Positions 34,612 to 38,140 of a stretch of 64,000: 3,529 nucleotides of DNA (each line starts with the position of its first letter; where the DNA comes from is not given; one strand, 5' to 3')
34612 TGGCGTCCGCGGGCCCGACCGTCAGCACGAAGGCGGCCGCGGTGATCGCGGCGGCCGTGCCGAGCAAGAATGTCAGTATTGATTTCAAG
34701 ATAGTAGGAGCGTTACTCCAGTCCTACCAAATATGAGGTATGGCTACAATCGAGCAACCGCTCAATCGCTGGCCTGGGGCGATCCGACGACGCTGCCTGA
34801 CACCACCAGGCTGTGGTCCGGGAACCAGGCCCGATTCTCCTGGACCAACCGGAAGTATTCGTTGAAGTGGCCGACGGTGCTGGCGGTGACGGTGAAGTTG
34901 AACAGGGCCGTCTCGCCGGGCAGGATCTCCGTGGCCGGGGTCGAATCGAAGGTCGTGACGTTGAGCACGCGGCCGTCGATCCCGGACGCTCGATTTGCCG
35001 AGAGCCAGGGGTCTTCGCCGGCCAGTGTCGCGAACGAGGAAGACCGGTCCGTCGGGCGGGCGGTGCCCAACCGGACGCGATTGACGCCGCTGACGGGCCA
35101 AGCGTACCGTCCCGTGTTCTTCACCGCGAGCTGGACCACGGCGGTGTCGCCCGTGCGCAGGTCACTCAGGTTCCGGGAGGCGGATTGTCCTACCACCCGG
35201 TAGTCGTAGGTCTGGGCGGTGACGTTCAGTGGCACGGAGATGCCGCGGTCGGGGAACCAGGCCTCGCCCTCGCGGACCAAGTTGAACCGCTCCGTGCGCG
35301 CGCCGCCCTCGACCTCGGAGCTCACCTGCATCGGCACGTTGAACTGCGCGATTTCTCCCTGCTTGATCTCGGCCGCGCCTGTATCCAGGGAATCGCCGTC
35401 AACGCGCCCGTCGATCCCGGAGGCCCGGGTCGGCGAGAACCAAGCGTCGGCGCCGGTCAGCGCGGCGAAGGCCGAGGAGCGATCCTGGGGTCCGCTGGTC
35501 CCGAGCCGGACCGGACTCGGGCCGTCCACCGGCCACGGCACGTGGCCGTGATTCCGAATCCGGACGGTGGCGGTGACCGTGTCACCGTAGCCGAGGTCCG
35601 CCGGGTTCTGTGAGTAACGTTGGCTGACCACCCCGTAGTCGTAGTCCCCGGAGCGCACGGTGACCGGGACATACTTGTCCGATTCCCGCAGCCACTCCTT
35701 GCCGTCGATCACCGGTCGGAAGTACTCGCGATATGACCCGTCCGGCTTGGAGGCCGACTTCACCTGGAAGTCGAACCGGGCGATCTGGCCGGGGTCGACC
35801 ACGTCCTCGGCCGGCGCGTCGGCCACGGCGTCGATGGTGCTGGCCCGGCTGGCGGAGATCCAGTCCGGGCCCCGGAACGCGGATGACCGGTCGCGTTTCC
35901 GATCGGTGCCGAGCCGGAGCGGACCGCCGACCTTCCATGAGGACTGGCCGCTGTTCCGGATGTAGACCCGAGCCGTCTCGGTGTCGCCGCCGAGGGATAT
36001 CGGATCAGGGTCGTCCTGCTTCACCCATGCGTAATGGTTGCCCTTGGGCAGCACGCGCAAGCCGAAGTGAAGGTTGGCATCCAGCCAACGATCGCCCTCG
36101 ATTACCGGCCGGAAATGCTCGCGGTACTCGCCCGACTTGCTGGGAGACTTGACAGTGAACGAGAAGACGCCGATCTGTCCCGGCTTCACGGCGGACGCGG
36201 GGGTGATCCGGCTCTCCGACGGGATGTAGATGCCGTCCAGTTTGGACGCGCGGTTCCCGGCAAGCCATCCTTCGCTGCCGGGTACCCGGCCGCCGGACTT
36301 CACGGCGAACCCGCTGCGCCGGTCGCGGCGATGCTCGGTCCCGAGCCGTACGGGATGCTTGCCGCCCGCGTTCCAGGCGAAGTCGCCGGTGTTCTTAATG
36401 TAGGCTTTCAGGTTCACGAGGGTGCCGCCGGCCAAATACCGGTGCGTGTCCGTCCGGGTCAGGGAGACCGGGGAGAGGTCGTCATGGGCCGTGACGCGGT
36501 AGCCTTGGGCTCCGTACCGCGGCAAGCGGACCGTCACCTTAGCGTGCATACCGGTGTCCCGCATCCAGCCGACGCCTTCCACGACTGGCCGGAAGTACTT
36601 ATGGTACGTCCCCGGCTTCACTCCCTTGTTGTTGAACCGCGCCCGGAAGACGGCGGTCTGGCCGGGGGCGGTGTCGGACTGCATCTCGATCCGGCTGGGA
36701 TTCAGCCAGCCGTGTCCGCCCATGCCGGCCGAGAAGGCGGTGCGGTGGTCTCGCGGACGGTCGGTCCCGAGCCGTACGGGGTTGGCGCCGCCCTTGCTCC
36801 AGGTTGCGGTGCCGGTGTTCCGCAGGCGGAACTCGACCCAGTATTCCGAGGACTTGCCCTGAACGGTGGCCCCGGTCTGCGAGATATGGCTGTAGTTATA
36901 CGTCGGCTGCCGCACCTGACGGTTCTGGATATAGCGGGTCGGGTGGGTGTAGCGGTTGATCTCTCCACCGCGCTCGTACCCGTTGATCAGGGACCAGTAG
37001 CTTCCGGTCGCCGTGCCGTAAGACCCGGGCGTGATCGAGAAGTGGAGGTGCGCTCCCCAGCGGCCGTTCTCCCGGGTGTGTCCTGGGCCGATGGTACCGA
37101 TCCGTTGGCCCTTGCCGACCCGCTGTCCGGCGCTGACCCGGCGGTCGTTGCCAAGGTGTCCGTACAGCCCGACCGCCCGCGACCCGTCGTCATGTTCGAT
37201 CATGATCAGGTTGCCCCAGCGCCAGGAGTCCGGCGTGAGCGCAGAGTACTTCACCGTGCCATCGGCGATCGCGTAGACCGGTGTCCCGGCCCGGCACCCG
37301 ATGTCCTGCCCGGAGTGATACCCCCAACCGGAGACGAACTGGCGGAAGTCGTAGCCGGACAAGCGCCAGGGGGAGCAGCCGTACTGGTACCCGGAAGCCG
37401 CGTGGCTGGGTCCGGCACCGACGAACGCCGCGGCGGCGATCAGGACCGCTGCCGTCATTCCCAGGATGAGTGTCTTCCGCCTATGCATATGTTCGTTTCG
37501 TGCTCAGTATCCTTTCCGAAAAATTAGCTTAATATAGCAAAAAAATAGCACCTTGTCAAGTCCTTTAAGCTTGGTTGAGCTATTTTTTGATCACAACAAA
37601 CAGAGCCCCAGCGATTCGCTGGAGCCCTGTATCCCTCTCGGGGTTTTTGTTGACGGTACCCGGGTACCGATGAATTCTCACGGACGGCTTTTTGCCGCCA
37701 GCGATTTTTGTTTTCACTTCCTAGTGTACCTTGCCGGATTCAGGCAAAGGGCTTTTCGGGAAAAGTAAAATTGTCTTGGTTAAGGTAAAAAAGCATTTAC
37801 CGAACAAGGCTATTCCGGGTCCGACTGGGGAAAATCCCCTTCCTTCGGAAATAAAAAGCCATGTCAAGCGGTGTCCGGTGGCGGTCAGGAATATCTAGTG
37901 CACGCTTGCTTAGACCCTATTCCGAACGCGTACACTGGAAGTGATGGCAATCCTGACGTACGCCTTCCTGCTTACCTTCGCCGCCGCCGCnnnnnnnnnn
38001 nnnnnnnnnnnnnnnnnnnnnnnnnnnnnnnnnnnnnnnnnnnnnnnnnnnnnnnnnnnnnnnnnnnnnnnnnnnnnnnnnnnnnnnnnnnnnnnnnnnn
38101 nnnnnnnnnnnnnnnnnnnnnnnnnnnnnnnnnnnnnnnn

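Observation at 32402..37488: Two tandem giant secreted M23 peptidase paralogues carrying 4 and ≥5 copies of an unrecognised ~120-aa repeat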

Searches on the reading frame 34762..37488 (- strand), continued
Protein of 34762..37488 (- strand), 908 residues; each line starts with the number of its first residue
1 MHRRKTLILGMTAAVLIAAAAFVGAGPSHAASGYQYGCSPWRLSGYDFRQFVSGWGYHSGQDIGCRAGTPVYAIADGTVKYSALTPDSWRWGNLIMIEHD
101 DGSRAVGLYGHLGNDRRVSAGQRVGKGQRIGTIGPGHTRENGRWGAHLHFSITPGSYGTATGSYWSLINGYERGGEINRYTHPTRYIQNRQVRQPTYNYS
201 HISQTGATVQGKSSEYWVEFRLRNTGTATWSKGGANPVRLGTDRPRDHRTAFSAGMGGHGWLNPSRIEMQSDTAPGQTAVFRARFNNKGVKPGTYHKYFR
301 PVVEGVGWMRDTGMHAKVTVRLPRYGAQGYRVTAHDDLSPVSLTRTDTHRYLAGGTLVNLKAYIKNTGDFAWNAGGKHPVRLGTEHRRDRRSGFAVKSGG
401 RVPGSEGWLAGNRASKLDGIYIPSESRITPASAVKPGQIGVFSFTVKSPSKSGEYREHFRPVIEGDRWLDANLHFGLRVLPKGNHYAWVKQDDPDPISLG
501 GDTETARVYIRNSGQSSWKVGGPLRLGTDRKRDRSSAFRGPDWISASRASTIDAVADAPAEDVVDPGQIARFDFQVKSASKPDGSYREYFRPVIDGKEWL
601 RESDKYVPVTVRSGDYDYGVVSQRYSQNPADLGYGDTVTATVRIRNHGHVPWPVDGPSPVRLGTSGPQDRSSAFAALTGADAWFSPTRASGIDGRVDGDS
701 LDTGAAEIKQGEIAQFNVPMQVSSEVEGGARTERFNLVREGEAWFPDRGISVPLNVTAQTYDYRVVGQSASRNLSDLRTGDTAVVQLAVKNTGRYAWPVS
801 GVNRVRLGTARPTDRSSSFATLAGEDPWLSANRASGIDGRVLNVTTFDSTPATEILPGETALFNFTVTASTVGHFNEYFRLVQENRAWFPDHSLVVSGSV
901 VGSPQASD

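Call 45: list_cluster_members(proteins=[P0001, P0005, P0006, P0015, P0016, P0024, P0044, P0014, P0019, P0068])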
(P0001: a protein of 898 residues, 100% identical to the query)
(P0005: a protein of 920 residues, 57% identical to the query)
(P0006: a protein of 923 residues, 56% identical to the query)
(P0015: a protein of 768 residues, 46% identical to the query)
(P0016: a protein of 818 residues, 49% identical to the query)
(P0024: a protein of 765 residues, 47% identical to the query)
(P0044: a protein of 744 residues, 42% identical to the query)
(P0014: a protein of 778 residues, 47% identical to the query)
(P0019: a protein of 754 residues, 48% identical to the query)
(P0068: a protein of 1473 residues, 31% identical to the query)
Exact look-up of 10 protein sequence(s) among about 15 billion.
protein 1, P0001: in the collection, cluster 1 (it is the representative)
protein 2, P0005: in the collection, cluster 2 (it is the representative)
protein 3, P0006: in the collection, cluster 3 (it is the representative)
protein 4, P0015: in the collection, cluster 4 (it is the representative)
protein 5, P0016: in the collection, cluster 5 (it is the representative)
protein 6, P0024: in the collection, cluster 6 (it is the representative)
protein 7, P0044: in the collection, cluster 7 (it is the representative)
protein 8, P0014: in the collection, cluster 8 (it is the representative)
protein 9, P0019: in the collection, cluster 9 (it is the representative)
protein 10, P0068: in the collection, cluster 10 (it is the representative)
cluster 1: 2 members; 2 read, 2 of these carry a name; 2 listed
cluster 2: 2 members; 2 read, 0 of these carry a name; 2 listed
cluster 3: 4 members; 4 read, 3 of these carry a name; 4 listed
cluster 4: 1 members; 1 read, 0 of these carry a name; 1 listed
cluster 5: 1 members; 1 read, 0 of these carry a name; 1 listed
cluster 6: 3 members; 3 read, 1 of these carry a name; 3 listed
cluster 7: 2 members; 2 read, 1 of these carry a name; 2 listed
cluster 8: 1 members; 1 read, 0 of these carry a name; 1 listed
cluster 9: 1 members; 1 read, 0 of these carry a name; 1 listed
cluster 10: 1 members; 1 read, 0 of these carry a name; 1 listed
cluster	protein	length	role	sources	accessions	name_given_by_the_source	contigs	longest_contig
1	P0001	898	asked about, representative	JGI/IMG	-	hypothetical protein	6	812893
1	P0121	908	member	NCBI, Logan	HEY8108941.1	MAG TPA: peptidoglycan DD-metalloendopeptidase family protein [Patescibacteria group ...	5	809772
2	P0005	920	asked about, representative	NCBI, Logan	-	-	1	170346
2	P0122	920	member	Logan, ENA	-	-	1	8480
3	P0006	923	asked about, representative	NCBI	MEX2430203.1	MAG: peptidoglycan DD-metalloendopeptidase family protein [Patescibacteria group ...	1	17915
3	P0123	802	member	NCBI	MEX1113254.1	MAG: peptidoglycan DD-metalloendopeptidase family protein, partial [Patescibacteria group ...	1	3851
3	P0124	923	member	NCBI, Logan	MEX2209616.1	MAG: peptidoglycan DD-metalloendopeptidase family protein [Patescibacteria group ...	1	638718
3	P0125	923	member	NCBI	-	-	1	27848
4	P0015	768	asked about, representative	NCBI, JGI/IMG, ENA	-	-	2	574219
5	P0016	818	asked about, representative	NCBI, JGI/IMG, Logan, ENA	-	-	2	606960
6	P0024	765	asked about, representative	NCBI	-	-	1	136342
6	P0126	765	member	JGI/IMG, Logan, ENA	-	hypothetical protein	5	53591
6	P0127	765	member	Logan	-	-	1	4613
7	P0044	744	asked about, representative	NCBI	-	-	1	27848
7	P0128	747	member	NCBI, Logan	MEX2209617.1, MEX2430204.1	MAG: M23 family metallopeptidase [Patescibacteria group bacterium]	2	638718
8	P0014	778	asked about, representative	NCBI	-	-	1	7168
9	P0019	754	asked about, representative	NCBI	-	-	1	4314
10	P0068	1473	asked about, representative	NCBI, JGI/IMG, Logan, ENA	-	-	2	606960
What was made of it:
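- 34762..37488 (-): Gene B: 908-aa secreted M23 peptidase with 5 FW-like units. Identical to NCBI HEY8108941.1, 'peptidoglycan DD-metalloendopeptidase family protein [Patescibacteria group bacterium]' (call 45).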

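Call 55: find_encoding_contigs(protein=P0003, flank=4000, max_places=2)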
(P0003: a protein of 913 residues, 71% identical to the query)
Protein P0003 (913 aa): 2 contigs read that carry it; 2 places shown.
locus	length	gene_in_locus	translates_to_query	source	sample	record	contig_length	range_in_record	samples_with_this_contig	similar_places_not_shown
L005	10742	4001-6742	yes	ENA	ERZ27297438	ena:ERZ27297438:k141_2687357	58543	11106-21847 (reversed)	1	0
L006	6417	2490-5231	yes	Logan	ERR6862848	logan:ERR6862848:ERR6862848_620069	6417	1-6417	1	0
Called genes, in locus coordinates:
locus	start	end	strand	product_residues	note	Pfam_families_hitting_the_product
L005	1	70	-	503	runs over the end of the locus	PF02874:ATP-synt_ab_N, PF00006:ATP-synt_ab, PF00306:ATP-synt_ab_C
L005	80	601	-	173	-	PF00213:OSCP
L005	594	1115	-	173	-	PF00430:ATP-synt_B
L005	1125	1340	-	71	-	PF00137:ATP-synt_C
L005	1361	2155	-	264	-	PF00119:ATP-synt_A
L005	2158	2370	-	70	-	-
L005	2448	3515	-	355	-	PF00953:Glycos_transf_4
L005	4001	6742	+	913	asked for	PF01551:Peptidase_M23, PF16158:N_BRCA1_IG (faint)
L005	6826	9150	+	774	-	PF01551:Peptidase_M23, PF16158:N_BRCA1_IG (faint)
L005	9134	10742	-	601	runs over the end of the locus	-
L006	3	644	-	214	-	?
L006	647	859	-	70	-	-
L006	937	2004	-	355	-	PF00953:Glycos_transf_4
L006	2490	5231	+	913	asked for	PF01551:Peptidase_M23, PF16158:N_BRCA1_IG (faint)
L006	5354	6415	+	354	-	?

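Call 56: find_encoding_contigs(protein=P0005, flank=4000, max_places=2)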
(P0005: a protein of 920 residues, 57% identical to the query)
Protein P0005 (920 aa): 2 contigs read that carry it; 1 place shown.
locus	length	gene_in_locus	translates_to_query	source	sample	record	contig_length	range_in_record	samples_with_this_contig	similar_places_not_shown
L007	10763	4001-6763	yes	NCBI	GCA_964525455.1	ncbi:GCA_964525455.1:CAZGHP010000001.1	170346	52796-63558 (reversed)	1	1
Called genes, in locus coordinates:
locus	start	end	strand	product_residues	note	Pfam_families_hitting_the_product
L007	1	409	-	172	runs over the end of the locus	PF00213:OSCP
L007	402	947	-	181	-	PF00430:ATP-synt_B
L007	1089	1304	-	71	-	PF00137:ATP-synt_C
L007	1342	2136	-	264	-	PF00119:ATP-synt_A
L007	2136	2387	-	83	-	-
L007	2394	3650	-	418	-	PF00953:Glycos_transf_4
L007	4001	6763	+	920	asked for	PF01551:Peptidase_M23, PF16158:N_BRCA1_IG (faint)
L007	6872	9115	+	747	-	PF01551:Peptidase_M23, PF16158:N_BRCA1_IG (faint)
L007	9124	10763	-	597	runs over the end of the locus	PF13632:Glyco_trans_2_3 (weak)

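Call 57: find_encoding_contigs(protein=P0002, flank=4000, max_places=1)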
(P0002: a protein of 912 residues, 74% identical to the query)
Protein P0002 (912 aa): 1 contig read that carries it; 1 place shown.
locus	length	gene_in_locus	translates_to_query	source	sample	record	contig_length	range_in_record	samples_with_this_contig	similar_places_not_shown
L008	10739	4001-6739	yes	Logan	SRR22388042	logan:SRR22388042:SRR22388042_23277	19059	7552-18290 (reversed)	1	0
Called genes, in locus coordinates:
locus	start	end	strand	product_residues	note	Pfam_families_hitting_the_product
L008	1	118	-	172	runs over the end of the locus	PF00213:OSCP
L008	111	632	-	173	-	PF00430:ATP-synt_B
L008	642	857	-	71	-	PF00137:ATP-synt_C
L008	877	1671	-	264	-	PF00119:ATP-synt_A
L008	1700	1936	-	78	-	-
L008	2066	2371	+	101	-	-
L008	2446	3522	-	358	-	PF00953:Glycos_transf_4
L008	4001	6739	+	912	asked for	PF01551:Peptidase_M23, PF16158:N_BRCA1_IG (faint)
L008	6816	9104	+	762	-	PF01551:Peptidase_M23, PF16158:N_BRCA1_IG (faint)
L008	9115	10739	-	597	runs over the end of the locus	PF13632:Glyco_trans_2_3 (weak)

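Call 58: find_encoding_contigs(protein=P0008, flank=4000, max_places=1)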
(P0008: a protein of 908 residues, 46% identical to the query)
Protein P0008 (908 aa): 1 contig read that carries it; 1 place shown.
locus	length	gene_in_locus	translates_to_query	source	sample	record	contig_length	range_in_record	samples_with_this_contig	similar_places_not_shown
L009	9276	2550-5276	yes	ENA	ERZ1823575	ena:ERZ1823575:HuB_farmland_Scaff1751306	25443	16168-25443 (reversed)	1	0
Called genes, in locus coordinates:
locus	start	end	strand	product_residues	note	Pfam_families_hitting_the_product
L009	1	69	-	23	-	?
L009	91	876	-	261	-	PF00119:ATP-synt_A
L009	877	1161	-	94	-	-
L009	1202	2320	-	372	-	PF00953:Glycos_transf_4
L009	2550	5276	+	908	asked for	PF01551:Peptidase_M23, PF16158:N_BRCA1_IG (faint)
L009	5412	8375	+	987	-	PF01551:Peptidase_M23, PF16158:N_BRCA1_IG (faint), PF07691:PA14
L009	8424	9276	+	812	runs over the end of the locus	PF01551:Peptidase_M23, PF16158:N_BRCA1_IG (faint)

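Call 59: find_encoding_contigs(protein=P0007, flank=4000, max_places=1)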
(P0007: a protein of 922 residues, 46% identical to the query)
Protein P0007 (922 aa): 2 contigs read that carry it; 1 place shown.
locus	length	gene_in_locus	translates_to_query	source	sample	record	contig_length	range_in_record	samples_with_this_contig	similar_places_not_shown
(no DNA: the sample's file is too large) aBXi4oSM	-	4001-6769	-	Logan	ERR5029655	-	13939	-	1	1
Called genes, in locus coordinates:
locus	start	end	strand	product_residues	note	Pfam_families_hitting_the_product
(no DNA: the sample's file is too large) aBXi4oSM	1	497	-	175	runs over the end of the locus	PF00213:OSCP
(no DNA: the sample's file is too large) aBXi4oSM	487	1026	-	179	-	PF00430:ATP-synt_B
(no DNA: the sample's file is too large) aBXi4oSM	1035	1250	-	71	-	PF00137:ATP-synt_C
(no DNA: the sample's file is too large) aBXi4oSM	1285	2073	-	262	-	PF00119:ATP-synt_A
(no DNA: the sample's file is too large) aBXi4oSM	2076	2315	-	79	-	-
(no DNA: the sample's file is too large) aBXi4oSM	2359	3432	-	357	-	PF00953:Glycos_transf_4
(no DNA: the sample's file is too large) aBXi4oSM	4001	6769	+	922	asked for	PF01551:Peptidase_M23, PF16158:N_BRCA1_IG (faint)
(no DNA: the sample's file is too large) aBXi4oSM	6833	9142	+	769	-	PF01551:Peptidase_M23, PF16158:N_BRCA1_IG (faint)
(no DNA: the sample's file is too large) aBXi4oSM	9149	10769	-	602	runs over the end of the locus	-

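Call 60: find_encoding_contigs(protein=P0011, flank=4000, max_places=1)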
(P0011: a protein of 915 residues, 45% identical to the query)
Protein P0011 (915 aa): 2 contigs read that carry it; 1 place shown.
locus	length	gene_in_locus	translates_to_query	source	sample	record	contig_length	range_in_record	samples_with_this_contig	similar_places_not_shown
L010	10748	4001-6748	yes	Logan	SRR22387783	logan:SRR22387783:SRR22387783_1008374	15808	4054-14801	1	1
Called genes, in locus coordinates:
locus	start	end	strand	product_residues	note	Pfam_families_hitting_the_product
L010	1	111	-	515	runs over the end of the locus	PF02874:ATP-synt_ab_N, PF00006:ATP-synt_ab, PF00306:ATP-synt_ab_C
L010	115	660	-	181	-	PF00213:OSCP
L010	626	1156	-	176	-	PF00430:ATP-synt_B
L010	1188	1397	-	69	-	PF00137:ATP-synt_C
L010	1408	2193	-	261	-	PF00119:ATP-synt_A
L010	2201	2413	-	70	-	-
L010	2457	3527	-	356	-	PF00953:Glycos_transf_4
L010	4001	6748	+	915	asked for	PF01551:Peptidase_M23, PF16158:N_BRCA1_IG (faint)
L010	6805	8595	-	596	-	-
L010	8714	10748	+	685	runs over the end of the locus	PF05548:Peptidase_M11, PF13583:Reprolysin_4 (weak), PF18885:DUF5648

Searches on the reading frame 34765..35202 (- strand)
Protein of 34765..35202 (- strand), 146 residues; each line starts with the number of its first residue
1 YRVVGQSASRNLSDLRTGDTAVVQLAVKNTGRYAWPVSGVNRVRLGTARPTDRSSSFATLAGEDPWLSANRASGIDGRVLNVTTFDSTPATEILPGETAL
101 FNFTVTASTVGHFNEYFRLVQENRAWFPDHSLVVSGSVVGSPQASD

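Call 7: search_protein_families(library=pfam, proteins=[window:34765-35202:-], max_evalue=10)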
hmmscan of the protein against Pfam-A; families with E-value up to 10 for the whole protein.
seq(146 aa): 2 families
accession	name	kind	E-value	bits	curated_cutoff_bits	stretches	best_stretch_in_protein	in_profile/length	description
PF16158.11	N_BRCA1_IG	-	0.0034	18.3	28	1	27-129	20-100/108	Ig-like domain from next to BRCA1 gene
PF22544.2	HYDIN_VesB_CFA65-like_Ig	-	0.011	16.4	25.5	1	89-120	54-85/100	HYDIN/CFA65/VesB-like, Ig-like domain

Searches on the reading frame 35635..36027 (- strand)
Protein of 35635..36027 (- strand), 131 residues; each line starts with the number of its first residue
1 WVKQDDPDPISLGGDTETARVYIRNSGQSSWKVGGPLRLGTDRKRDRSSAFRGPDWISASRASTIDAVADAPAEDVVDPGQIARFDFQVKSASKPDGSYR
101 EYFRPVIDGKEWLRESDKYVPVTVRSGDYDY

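Call 7: search_protein_families(library=pfam, proteins=[window:35635-36027:-], max_evalue=10)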
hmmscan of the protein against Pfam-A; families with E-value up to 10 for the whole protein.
seq(131 aa): 2 families
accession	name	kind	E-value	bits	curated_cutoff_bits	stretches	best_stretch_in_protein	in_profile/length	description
PF18597.7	SH3_19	-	0.053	13.8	25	1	112-127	6-21/52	Myosin X N-terminal SH3 domain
PF16158.11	N_BRCA1_IG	-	0.13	13.2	28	1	23-104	20-89/108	Ig-like domain from next to BRCA1 gene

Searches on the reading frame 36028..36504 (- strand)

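Call 7: search_protein_families(library=pfam, proteins=[window:36028-36504:-], max_evalue=10)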
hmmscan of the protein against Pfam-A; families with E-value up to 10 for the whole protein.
seq(159 aa): 1 family
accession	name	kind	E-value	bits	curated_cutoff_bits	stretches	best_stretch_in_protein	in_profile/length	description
PF16158.11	N_BRCA1_IG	-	7.5e-05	23.7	28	1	76-132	24-89/108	Ig-like domain from next to BRCA1 gene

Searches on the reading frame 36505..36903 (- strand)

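Call 7: search_protein_families(library=pfam, proteins=[window:36505-36903:-], max_evalue=10)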
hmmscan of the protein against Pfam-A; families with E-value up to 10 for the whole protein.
seq(133 aa): 1 family
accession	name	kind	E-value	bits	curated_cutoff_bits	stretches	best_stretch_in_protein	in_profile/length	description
PF16158.11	N_BRCA1_IG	-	0.02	15.9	28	1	17-105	10-89/108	Ig-like domain from next to BRCA1 gene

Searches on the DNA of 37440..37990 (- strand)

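Call 52: search_rna_families(source=window, start=37440, end=37990, threshold=evalue, max_evalue=1)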
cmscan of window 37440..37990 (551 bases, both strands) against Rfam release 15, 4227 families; matches with E-value up to 1: 2.
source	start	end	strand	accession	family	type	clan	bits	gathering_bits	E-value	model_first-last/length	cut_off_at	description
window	37935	37970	+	RF00588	SNORD41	Gene; snRNA; snoRNA; CD-box;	CL00058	19.8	41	0.37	1-70/70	no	Small nucleolar RNA SNORD41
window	37593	37652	-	RF02353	BjrC68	Gene; sRNA;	-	15.2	39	0.29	1-82/82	no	Bradyrhizobiaceae sRNA BjrC68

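Call 70: build_rna_model(alignment_id=A6, structure=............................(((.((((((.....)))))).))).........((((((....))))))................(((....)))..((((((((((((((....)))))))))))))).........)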
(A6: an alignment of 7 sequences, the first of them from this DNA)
Model R1 built from alignment A6 (7 sequences, 147 columns); structure: as given.
model positions 141; base pairs 32; branch points 3; effective number of sequences 1.84; information 0.59 bits per position. Calibrated on 0.2 Mb of random sequence (short: E-values are rough).
structure used (alignment columns):
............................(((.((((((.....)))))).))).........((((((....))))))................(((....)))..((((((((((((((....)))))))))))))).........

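Call 71: search_with_rna_model(model_id=R1, sources=[window, L001, L002, L005, L006, L007, L008, L009, L010, L011, L012, L013, L014, L015, L016, L017, L018], max_evalue=0.01, make_alignment=true)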
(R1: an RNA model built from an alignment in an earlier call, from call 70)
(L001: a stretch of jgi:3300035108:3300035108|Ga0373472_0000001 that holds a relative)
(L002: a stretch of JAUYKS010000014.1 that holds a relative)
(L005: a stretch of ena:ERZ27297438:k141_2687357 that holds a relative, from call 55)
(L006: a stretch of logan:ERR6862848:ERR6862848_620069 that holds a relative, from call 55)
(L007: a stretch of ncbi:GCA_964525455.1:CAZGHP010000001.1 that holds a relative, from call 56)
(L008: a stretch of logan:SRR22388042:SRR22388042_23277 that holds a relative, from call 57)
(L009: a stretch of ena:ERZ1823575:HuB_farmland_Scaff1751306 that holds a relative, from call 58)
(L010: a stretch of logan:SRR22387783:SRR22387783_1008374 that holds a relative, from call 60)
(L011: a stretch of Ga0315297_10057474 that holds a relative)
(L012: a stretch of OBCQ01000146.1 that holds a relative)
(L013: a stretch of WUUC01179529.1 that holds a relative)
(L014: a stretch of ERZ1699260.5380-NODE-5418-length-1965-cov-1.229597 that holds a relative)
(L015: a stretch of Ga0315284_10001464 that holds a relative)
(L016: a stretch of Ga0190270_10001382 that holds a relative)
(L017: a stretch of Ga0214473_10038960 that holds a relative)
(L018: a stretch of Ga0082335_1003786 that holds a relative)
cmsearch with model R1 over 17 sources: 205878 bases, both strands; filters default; matches with E-value up to 0.01: 16.
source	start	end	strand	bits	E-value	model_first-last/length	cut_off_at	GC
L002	5727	5868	+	161.5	9.7e-40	1-141/141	no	0.54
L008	3732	3872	+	158.9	4.5e-39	1-141/141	no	0.56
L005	3729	3868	+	158.8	4.9e-39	1-141/141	no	0.52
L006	2218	2357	+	158.8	4.9e-39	1-141/141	no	0.52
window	37591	37730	-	149.5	1.3e-36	1-141/141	no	0.53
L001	9729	9868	+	149.5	1.3e-36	1-141/141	no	0.53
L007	3754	3891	+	123.4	7.4e-30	1-141/141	no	0.54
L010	3775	3918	+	75.1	2.5e-17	1-141/141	no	0.49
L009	2343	2461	+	69.5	7.4e-16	1-141/141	no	0.52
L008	3823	3970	-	26.4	0.00011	1-141/141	no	0.51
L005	3820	3966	-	23.4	0.00066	1-141/141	no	0.46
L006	2309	2455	-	23.4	0.00066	1-141/141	no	0.46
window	37598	37630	+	23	0.00081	100-132/141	no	0.61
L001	9829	9861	-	23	0.00081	100-132/141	no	0.61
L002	5829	5861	-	23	0.00081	100-132/141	no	0.61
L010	3870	3975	-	21.3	0.0023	1-141/141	no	0.39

Alignment A7: 16 matches aligned to the model, 232 columns, each read 5' to 3' on its own strand. Consensus structure (alignment columns), stored with it:
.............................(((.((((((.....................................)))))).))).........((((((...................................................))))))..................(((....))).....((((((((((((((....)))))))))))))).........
